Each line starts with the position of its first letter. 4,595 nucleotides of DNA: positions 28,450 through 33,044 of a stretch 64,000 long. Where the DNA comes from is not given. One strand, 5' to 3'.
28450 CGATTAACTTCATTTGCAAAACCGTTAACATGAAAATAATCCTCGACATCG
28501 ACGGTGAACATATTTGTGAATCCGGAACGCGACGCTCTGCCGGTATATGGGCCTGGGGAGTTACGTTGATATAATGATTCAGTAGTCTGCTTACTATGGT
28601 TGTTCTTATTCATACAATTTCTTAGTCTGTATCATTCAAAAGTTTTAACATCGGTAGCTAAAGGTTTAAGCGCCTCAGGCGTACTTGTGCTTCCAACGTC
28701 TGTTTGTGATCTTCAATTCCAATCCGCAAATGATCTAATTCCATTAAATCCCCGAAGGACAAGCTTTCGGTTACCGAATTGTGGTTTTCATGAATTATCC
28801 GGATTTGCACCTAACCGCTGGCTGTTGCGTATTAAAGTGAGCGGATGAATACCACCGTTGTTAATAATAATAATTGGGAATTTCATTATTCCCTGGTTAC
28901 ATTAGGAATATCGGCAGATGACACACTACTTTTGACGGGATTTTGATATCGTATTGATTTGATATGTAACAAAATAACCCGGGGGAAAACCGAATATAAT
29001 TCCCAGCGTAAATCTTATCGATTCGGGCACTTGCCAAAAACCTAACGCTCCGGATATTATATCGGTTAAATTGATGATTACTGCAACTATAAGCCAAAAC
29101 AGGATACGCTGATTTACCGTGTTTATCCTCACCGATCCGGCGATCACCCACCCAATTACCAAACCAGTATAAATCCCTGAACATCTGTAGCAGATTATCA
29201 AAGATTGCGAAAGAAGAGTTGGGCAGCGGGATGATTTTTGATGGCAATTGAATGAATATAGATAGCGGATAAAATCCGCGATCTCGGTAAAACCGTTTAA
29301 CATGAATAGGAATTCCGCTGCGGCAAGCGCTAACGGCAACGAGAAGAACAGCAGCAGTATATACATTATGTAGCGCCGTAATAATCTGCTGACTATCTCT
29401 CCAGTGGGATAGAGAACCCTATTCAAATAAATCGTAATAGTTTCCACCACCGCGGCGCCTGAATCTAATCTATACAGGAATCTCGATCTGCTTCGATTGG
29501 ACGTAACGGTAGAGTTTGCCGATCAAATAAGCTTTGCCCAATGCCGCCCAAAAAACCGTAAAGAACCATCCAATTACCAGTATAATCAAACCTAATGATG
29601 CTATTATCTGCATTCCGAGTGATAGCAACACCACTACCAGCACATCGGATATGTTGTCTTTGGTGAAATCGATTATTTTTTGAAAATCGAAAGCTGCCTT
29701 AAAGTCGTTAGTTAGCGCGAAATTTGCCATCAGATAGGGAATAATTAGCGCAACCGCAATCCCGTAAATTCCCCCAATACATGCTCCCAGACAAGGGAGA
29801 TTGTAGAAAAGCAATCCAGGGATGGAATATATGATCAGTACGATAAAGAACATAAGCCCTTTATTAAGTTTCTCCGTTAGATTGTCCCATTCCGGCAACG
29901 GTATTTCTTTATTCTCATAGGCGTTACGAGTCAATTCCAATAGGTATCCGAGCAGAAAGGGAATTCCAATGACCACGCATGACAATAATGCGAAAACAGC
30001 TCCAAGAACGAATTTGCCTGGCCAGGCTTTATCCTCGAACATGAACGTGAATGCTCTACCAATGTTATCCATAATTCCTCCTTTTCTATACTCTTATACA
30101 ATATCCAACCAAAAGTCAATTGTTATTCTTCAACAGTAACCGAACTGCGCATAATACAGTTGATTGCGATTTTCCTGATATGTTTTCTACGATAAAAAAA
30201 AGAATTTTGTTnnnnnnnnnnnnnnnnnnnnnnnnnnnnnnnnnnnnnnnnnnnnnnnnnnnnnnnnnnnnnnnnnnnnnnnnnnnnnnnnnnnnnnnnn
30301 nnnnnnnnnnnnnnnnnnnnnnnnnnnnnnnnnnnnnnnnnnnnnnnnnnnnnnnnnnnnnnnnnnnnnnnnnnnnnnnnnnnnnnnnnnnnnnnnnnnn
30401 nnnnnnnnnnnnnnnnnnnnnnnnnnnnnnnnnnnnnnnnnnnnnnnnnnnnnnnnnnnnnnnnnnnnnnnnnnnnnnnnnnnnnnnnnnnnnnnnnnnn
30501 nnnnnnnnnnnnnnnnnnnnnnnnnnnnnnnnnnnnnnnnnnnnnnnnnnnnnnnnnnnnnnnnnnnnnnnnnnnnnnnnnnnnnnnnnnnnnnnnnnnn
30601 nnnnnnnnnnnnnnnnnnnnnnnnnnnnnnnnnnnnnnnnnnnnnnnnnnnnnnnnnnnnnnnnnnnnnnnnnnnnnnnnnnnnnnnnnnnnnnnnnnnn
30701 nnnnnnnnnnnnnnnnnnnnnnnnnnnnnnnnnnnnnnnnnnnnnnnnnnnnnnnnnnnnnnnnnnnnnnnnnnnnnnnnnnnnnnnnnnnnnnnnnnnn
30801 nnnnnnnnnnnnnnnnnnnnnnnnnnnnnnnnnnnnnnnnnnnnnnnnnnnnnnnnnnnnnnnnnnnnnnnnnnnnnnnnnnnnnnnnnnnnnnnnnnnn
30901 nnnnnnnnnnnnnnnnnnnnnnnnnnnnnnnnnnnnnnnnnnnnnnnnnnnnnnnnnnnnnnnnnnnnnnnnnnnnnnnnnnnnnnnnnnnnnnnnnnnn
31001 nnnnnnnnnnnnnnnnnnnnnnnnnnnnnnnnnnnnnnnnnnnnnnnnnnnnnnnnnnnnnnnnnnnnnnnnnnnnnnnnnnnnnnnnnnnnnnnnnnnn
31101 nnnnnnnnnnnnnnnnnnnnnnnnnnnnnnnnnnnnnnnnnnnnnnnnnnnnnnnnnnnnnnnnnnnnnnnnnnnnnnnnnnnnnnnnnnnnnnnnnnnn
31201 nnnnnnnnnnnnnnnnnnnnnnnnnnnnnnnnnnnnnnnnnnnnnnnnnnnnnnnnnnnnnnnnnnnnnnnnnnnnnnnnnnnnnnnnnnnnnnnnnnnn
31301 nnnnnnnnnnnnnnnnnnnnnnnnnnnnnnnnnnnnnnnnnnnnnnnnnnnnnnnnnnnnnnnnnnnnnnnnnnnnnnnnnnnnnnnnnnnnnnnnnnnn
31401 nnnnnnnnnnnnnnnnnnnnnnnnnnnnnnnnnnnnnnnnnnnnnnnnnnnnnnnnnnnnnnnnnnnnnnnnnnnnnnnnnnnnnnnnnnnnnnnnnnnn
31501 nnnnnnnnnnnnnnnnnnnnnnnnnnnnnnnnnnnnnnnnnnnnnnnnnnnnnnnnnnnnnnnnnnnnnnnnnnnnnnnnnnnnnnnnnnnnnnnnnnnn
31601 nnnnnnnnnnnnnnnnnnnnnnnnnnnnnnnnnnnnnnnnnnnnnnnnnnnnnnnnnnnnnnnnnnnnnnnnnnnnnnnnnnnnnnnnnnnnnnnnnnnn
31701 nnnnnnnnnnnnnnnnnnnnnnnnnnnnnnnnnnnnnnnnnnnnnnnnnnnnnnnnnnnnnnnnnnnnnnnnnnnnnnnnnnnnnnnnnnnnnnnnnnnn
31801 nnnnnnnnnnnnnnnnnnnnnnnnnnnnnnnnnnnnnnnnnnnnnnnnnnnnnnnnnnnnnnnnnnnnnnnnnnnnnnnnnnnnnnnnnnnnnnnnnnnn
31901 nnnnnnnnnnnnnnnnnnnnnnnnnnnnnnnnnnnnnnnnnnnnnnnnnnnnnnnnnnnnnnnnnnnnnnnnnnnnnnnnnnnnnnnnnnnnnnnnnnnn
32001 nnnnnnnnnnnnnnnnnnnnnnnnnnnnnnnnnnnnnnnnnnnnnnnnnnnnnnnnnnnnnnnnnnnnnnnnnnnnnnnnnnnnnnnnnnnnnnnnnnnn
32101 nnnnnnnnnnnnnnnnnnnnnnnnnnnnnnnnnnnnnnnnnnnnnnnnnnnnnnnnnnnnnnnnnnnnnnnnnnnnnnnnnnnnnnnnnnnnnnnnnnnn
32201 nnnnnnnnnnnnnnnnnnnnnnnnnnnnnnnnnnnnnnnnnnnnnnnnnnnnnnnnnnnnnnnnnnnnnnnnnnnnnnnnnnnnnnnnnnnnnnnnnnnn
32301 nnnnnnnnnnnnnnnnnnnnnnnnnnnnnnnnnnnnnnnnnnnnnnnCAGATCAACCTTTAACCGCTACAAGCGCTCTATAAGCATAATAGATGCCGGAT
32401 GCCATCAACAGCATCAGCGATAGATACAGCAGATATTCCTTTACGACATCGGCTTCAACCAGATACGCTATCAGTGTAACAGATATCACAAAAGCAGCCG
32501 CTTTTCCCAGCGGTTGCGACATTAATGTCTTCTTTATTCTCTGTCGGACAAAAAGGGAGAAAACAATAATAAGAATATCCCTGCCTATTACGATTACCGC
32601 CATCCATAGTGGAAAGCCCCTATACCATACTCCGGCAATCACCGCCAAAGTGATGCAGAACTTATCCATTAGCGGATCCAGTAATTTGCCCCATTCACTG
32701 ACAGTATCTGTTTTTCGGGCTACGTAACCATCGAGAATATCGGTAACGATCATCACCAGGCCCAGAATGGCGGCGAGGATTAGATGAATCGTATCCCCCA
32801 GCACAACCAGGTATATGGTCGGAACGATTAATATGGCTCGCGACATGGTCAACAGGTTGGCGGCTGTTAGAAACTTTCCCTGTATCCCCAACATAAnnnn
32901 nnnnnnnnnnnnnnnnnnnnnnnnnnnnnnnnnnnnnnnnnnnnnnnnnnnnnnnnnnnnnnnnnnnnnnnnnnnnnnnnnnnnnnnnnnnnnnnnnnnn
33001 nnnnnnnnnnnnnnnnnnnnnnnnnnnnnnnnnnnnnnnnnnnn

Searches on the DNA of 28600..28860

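Call 11: search_rna_families(source=window, start=28600, end=28860, threshold=evalue, max_evalue=10, show_alignments=3)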
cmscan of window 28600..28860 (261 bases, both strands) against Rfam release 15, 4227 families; matches with E-value up to 10: 0.
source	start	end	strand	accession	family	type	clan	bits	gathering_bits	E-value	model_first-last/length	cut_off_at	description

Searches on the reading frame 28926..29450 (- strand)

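Call 44: search_protein_families(library=pfam, proteins=[window:28926-29450:-])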
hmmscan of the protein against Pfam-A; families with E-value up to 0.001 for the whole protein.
window:28926-29450:- (174 aa): 1 family
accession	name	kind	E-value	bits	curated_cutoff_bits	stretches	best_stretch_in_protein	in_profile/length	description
PF09858.14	DUF2085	-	3.3e-12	47.1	25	1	69-156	1-86/90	Predicted membrane protein (DUF2085)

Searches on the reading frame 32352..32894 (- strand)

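Call 92: search_protein_families(library=pfam, proteins=[window:32352-32894:-], max_evalue=0.00001)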
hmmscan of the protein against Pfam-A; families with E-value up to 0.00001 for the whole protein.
window:32352-32894:- (180 aa): 1 family
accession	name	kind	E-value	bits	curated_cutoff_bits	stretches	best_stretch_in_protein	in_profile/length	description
PF01066.26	CDP-OH_P_transf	-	7.3e-31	108.1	22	1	10-163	2-150/152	CDP-alcohol phosphatidyltransferase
